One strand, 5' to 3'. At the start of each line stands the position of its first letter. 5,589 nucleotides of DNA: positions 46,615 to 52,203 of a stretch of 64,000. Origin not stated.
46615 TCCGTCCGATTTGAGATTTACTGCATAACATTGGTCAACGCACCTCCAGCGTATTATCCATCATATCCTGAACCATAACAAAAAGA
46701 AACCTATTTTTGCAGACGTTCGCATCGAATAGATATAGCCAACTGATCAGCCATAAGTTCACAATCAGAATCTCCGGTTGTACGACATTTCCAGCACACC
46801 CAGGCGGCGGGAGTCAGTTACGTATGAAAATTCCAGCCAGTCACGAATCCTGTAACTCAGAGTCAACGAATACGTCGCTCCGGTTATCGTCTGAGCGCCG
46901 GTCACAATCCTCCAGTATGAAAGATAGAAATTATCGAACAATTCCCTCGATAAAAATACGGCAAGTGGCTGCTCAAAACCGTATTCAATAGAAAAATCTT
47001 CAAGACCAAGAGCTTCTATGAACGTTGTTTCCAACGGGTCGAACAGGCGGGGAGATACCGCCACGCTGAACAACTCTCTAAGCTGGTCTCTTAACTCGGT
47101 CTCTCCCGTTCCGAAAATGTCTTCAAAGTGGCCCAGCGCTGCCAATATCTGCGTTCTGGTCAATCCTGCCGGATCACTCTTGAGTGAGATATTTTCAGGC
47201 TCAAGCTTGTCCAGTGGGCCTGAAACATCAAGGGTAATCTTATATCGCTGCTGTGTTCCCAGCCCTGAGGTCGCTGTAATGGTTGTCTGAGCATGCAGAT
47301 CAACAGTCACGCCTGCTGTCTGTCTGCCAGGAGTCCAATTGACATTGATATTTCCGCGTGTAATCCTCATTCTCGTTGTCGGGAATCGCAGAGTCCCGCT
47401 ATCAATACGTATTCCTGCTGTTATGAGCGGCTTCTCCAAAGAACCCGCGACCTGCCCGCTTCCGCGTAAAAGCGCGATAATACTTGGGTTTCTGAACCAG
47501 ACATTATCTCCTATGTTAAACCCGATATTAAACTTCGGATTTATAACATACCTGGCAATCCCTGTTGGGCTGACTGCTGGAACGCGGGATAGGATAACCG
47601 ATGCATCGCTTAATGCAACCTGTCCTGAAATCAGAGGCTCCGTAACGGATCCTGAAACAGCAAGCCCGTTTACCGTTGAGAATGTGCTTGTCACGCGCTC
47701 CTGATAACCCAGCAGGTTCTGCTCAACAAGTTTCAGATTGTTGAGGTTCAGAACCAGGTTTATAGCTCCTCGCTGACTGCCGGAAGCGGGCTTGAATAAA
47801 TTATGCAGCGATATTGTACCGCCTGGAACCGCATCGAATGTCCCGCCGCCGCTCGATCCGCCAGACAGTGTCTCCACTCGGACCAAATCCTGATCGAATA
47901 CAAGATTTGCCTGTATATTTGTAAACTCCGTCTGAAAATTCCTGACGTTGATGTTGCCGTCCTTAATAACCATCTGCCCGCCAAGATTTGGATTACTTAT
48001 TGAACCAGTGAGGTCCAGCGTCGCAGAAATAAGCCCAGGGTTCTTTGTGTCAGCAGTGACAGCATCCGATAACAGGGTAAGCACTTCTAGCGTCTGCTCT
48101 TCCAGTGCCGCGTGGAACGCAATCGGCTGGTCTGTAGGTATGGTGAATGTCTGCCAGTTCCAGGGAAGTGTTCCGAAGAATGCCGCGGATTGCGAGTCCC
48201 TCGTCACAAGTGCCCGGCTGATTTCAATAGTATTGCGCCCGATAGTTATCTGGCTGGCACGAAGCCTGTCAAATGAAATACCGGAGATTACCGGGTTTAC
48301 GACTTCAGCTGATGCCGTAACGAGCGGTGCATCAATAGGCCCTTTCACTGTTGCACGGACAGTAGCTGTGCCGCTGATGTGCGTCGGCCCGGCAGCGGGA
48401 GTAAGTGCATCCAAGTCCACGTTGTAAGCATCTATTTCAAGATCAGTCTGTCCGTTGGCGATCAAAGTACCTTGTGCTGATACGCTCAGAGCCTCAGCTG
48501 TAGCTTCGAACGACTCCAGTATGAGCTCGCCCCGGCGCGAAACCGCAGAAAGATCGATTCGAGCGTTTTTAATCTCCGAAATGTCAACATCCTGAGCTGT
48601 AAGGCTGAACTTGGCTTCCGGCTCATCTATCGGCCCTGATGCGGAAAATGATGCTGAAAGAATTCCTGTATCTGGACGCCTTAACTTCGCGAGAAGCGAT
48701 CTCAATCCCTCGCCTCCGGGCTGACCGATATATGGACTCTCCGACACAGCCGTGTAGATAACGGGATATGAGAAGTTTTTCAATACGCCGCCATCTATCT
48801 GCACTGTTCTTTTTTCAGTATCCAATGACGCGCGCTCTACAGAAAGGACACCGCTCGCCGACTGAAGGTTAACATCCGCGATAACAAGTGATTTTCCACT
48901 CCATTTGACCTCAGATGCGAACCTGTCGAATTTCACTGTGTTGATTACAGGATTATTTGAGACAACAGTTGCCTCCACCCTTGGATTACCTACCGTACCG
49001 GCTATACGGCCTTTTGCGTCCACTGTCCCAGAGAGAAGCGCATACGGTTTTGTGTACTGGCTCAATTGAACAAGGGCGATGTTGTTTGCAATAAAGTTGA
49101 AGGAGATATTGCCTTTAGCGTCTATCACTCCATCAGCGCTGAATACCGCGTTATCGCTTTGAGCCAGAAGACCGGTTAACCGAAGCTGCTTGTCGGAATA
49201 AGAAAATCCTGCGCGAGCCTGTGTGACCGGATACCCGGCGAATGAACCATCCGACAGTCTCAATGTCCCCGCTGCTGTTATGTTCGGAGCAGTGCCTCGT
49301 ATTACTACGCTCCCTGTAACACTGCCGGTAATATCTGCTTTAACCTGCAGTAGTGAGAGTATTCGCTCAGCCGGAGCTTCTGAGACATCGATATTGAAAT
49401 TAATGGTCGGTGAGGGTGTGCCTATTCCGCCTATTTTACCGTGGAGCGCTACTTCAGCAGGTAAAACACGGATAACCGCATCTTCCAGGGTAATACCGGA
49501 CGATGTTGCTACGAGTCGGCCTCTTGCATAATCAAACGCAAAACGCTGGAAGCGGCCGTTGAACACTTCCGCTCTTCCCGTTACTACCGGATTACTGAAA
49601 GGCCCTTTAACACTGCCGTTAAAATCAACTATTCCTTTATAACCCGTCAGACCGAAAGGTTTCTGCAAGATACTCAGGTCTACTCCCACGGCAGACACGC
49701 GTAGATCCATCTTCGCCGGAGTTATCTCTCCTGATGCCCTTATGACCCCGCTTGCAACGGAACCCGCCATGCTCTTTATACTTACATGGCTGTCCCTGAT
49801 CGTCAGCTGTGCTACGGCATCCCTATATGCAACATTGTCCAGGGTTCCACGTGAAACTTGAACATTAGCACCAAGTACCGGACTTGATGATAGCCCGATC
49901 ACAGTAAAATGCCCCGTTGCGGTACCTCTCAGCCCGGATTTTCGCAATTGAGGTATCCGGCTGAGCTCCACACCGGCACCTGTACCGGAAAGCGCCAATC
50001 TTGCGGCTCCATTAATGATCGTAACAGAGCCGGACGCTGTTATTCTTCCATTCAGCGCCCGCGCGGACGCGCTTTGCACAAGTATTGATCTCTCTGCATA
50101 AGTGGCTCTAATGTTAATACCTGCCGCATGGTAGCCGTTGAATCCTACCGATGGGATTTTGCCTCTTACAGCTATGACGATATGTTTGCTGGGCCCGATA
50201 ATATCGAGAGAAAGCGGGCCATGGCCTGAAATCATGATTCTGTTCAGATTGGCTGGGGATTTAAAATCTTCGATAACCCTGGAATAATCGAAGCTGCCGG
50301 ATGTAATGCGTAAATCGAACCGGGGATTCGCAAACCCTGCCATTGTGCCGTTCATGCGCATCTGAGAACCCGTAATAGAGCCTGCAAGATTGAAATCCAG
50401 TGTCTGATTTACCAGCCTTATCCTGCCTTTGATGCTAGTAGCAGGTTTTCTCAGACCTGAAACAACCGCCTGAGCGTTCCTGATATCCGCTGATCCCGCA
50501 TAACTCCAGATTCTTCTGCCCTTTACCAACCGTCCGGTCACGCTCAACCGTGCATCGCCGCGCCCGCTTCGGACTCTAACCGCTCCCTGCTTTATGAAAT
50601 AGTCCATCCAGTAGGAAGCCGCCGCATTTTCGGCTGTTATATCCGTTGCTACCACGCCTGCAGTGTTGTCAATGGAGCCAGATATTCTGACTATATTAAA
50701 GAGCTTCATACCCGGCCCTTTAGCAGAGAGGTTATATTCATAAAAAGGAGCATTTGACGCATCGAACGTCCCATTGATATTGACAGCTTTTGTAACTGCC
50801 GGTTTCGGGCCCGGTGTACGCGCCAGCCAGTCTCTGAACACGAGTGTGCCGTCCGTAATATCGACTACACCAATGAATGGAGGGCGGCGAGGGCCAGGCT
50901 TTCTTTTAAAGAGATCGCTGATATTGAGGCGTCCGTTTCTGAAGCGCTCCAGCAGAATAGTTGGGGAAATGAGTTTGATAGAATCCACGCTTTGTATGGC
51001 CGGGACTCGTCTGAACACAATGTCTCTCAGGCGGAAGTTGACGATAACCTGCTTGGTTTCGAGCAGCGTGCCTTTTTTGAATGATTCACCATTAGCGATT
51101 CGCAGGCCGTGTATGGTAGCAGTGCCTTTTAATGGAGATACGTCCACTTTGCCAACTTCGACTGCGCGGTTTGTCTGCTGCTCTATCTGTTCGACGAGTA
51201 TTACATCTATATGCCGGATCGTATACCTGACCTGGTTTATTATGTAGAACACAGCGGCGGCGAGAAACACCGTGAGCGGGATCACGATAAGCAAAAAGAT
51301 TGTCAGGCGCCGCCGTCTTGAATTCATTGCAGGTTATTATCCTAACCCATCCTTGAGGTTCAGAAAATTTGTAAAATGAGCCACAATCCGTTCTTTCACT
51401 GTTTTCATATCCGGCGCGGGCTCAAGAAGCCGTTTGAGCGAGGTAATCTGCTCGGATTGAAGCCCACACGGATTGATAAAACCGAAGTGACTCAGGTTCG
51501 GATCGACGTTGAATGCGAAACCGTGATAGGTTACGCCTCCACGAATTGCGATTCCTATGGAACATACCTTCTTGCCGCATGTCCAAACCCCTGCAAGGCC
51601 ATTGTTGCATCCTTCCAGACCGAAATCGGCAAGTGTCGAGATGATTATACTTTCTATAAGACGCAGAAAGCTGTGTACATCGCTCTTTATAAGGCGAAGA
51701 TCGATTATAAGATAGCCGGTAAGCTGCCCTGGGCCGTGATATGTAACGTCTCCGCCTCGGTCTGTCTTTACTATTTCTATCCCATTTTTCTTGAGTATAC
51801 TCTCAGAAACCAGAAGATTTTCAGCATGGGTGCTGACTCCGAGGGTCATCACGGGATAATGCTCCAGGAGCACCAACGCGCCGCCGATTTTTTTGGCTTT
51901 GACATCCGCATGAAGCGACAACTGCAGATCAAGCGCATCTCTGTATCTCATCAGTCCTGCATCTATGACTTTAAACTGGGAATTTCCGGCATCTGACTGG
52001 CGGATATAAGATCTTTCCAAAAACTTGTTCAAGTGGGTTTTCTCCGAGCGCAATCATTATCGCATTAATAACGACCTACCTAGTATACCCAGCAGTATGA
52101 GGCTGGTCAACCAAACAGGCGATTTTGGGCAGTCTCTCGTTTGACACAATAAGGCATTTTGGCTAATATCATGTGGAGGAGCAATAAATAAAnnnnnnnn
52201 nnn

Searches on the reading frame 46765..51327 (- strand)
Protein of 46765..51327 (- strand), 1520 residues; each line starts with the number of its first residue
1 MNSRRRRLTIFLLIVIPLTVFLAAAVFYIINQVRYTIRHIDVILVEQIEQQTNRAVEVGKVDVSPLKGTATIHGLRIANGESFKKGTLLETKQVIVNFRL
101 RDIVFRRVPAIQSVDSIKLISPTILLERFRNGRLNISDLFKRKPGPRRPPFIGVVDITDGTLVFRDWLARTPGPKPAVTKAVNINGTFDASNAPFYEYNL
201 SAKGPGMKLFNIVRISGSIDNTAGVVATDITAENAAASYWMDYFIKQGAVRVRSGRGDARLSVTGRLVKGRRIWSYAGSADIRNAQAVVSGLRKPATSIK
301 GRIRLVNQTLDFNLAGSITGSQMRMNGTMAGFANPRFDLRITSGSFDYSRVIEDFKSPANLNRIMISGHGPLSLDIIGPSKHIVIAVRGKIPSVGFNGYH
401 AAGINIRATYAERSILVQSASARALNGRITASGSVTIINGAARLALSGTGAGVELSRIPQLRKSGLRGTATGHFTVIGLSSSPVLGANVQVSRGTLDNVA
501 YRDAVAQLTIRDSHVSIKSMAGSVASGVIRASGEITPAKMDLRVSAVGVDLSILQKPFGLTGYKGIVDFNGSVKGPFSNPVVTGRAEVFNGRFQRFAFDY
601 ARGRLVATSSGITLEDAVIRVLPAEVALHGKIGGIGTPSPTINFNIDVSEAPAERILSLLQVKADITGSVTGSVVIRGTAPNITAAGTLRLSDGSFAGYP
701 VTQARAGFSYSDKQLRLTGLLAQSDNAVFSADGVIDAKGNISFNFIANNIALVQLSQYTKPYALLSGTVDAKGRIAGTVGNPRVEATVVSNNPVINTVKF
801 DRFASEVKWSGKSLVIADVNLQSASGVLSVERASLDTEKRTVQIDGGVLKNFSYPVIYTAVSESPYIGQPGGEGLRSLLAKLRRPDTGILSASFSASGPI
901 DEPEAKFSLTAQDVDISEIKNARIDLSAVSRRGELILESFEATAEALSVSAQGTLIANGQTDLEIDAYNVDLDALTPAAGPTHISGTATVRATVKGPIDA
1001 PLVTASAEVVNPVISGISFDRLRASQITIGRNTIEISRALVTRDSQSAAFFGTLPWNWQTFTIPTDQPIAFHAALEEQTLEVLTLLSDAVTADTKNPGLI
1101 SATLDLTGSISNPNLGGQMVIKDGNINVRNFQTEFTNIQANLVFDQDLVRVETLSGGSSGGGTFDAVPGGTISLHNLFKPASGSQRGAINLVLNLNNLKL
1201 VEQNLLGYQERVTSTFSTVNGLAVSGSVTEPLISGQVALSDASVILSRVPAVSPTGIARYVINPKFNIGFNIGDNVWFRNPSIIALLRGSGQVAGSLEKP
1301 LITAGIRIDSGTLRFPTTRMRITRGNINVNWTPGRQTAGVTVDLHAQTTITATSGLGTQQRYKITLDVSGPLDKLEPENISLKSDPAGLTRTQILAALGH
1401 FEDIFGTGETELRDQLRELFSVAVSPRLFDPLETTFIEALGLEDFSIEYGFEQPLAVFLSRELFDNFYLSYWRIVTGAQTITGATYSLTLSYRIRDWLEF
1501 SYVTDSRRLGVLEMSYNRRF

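Call 9: search_protein_families(library=pfam, proteins=[window:46765-51327:-], max_evalue=0.001)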
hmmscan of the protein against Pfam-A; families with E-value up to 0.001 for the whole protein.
window:46765-51327:- (1520 aa): 3 families
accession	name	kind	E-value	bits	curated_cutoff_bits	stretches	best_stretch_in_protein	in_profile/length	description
PF04357.19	TamB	-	1.5e-34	120.3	22.4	1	1170-1520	17-381/381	TamB, inner membrane protein subunit of TAM complex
PF05359.17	DUF748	-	1e-19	70.6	50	1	4-285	10-275/1037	Domain of Unknown Function (DUF748)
PF05170.20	AsmA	-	1.4e-05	24.6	29.8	0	489-570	445-531/607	AsmA family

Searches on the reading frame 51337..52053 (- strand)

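Call 69: search_protein_families(library=pfam, proteins=[window:51337-52053:-], max_evalue=0.001)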
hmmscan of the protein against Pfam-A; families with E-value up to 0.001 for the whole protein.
window:51337-52053:- (238 aa): 1 family
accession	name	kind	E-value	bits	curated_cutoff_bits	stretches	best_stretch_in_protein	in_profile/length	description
PF21948.1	LplA-B_cat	-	4.3e-46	157.8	27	1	37-227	2-199/200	Lipoyl protein ligase A/B catalytic domain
